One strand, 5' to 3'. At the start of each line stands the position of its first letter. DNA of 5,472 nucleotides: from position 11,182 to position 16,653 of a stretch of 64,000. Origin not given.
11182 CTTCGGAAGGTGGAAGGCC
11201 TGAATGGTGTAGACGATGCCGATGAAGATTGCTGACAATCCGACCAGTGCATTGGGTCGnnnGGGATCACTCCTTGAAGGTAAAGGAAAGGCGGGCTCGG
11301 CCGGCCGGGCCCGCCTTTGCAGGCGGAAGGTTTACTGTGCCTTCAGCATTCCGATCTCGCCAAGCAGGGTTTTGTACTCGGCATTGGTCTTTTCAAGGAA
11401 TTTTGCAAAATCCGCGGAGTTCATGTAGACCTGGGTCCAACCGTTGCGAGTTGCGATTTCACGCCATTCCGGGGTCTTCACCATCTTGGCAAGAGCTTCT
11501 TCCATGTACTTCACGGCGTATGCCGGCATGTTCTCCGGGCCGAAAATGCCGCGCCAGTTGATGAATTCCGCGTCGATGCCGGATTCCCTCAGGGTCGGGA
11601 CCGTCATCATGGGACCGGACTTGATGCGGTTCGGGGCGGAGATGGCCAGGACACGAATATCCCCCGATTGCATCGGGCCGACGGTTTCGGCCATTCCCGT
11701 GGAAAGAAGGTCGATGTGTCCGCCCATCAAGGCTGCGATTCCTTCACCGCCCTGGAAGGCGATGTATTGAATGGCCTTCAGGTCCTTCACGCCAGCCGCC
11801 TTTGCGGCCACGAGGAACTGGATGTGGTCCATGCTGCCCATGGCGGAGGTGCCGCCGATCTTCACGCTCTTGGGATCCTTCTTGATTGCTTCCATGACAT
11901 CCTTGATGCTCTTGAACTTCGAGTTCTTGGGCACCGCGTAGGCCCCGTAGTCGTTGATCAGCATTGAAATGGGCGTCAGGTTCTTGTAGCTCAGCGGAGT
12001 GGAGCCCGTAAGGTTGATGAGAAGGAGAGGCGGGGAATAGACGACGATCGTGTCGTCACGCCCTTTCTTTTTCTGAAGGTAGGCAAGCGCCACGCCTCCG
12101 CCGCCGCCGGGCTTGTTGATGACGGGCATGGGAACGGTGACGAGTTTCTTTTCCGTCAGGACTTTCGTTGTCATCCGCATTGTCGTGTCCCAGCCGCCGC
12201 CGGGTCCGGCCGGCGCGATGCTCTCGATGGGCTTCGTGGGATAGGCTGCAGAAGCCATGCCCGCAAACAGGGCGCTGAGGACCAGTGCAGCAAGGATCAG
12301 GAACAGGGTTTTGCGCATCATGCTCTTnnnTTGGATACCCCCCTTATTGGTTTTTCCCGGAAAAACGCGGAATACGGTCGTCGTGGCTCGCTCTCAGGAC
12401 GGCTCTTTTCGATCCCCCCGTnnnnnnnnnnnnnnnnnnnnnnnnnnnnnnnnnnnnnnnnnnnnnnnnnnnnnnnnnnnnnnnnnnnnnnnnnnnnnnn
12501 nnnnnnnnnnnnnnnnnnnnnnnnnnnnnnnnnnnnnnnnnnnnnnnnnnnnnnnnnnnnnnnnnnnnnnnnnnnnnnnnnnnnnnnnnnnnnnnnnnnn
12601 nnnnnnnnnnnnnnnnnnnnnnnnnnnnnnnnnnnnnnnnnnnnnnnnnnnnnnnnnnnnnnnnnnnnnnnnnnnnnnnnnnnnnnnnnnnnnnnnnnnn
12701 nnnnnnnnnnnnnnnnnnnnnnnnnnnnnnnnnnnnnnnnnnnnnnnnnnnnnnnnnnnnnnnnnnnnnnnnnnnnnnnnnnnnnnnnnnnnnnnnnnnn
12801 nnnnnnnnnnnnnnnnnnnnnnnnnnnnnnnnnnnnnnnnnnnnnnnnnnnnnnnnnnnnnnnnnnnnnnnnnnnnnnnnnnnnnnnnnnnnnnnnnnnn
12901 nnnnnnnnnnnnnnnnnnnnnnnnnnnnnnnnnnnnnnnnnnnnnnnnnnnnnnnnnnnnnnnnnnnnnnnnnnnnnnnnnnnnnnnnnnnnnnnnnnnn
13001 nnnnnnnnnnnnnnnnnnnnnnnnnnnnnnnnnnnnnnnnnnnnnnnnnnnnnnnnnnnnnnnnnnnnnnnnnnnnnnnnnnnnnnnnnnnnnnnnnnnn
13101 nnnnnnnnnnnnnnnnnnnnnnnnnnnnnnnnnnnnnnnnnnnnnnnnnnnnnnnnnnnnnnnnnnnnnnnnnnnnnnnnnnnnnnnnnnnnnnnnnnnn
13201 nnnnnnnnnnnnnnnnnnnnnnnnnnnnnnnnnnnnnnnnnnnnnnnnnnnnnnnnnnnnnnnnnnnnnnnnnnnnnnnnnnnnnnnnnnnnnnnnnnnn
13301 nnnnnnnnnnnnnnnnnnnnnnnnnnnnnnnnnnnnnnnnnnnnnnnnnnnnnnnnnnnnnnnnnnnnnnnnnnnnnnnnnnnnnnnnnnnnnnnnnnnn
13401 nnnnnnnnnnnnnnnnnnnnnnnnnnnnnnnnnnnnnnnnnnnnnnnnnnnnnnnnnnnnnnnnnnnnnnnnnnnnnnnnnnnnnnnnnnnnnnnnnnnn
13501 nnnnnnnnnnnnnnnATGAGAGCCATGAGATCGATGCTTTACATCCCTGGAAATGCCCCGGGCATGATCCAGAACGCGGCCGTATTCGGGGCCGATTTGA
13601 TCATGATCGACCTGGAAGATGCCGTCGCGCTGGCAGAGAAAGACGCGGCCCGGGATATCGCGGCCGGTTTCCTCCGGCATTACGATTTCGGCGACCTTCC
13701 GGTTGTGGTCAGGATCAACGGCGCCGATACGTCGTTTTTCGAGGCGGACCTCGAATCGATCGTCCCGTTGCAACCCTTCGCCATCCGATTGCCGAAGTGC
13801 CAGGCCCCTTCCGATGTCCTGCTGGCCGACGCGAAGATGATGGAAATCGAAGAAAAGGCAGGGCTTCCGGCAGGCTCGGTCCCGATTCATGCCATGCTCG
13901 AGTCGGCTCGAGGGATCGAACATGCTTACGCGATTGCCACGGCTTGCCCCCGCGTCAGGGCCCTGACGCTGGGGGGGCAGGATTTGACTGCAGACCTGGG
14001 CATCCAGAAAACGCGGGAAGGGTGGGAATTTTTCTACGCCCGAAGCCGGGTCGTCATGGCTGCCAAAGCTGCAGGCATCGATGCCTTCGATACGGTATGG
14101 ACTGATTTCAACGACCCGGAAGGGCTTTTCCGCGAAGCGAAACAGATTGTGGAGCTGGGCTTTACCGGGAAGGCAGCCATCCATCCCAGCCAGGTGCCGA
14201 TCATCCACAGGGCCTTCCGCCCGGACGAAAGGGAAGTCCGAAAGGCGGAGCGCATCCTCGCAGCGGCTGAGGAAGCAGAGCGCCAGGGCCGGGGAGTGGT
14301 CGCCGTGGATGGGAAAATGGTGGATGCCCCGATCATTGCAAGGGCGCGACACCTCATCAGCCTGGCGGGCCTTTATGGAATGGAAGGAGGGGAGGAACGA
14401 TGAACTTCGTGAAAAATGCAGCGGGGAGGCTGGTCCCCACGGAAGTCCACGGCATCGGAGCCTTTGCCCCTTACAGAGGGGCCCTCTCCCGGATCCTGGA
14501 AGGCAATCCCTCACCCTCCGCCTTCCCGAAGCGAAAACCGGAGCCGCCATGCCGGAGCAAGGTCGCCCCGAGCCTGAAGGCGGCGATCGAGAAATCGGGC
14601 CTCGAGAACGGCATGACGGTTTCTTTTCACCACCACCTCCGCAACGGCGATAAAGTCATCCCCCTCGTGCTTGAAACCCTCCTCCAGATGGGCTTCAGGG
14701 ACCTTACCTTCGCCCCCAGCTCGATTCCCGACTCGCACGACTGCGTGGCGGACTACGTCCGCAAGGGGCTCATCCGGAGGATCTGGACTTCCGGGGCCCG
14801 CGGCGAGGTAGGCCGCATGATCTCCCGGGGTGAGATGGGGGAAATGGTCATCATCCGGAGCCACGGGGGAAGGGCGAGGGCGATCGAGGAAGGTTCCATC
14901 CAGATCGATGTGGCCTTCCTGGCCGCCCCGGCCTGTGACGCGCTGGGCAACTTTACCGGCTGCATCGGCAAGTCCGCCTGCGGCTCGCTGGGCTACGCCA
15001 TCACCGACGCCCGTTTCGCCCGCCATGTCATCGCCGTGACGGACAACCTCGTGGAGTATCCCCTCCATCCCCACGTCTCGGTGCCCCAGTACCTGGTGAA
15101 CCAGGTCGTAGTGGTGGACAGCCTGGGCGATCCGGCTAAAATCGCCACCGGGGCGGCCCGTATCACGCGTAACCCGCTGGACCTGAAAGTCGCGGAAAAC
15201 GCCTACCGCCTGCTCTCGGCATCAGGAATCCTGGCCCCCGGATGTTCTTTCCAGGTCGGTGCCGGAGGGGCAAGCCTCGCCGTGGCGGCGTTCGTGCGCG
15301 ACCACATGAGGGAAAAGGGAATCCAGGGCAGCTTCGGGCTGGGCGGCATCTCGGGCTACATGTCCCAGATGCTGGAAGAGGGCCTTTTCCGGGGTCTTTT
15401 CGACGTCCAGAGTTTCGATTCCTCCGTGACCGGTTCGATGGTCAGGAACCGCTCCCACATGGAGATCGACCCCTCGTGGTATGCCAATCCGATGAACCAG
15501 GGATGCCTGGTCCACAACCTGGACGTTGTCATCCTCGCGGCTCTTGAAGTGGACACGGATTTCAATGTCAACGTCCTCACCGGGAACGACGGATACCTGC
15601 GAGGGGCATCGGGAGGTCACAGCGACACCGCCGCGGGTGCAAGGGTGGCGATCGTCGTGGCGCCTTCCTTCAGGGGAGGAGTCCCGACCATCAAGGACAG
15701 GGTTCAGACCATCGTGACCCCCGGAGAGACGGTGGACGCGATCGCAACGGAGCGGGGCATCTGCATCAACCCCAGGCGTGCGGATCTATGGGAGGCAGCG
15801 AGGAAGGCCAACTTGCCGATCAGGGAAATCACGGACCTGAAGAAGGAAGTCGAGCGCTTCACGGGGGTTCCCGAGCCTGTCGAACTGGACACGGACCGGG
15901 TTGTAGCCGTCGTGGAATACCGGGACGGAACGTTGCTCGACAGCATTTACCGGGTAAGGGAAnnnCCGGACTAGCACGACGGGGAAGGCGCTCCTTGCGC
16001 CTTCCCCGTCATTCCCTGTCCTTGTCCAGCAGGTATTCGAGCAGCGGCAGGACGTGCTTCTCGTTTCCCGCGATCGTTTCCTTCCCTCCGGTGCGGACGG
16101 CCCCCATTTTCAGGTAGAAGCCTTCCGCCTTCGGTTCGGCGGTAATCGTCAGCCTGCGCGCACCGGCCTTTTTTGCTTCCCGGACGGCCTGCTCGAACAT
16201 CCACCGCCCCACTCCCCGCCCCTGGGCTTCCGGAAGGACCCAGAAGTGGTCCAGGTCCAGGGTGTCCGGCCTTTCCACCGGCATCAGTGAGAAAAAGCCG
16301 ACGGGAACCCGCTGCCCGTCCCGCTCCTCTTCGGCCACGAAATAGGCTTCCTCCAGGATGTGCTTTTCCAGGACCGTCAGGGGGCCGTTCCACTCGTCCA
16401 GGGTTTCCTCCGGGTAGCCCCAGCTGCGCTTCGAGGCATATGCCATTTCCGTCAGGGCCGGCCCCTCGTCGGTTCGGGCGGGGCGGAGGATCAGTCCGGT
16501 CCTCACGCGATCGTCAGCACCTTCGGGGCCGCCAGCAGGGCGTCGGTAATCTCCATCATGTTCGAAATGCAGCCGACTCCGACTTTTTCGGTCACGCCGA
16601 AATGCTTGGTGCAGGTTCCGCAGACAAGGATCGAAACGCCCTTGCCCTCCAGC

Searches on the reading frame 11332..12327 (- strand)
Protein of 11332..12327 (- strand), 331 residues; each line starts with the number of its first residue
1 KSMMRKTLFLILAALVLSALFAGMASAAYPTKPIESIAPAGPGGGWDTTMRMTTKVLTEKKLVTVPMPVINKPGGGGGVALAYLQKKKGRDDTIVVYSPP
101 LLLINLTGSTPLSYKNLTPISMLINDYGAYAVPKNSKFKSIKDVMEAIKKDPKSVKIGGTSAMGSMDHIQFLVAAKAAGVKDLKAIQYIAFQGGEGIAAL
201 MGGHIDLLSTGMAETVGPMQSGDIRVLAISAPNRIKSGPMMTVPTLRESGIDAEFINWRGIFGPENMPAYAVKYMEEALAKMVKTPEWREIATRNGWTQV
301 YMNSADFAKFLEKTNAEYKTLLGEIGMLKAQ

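Call 45: search_protein_families(library=pfam, proteins=[window:11332-12327:-], max_evalue=0.00001)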
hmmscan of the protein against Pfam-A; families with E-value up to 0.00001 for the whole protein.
window:11332-12327:- (331 aa): 1 family
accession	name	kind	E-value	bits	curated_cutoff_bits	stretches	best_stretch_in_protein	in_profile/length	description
PF03401.19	TctC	-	5.7e-25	88.8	27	1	64-326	14-273/274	Tripartite tricarboxylate transporter family receptor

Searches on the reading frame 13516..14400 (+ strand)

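Call 45: search_protein_families(library=pfam, proteins=[window:13516-14400:+], max_evalue=0.00001)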
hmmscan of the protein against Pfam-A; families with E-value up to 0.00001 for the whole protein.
window:13516-14400:+ (295 aa): 2 families
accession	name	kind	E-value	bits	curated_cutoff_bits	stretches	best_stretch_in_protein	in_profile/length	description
PF03328.21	HpcH_HpaI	-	6.2e-64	215.7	25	1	5-224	1-221/221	HpcH/HpaI aldolase/citrate lyase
PF15617.12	C-C_Bond_Lyase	-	3.9e-15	56.3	28.4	1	144-288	163-319/320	C-C_Bond_Lyase of the TIM-Barrel fold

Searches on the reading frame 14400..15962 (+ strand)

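Call 46: search_protein_families(library=pfam, proteins=[window:14400-15962:+], max_evalue=0.00001)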
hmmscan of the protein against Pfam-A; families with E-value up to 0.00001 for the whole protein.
window:14400-15962:+ (521 aa): 1 family
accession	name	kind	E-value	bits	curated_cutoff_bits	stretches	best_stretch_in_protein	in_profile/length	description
PF04223.18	CitF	-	2.5e-174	581.1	27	1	54-519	3-466/466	Citrate lyase, alpha subunit (CitF)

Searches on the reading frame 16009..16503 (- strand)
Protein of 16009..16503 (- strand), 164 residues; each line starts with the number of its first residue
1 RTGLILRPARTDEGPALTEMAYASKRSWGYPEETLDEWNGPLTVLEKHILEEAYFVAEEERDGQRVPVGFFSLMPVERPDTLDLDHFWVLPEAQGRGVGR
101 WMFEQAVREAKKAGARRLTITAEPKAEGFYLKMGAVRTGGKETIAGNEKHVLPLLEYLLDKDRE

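Call 46: search_protein_families(library=pfam, proteins=[window:16009-16503:-], max_evalue=0.00001)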
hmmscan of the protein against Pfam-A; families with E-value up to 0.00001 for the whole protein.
window:16009-16503:- (164 aa): 3 families
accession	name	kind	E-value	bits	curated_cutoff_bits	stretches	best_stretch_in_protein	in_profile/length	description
PF00583.31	Acetyltransf_1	-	7.8e-14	52.4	20.7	1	32-134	16-115/116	Acetyltransferase (GNAT) family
PF13508.13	Acetyltransf_7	-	8.9e-13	48.9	27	1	52-134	3-81/84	Acetyltransferase (GNAT) domain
PF13673.13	Acetyltransf_10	-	3e-11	43.8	23.6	1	44-143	21-114/128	Acetyltransferase (GNAT) domain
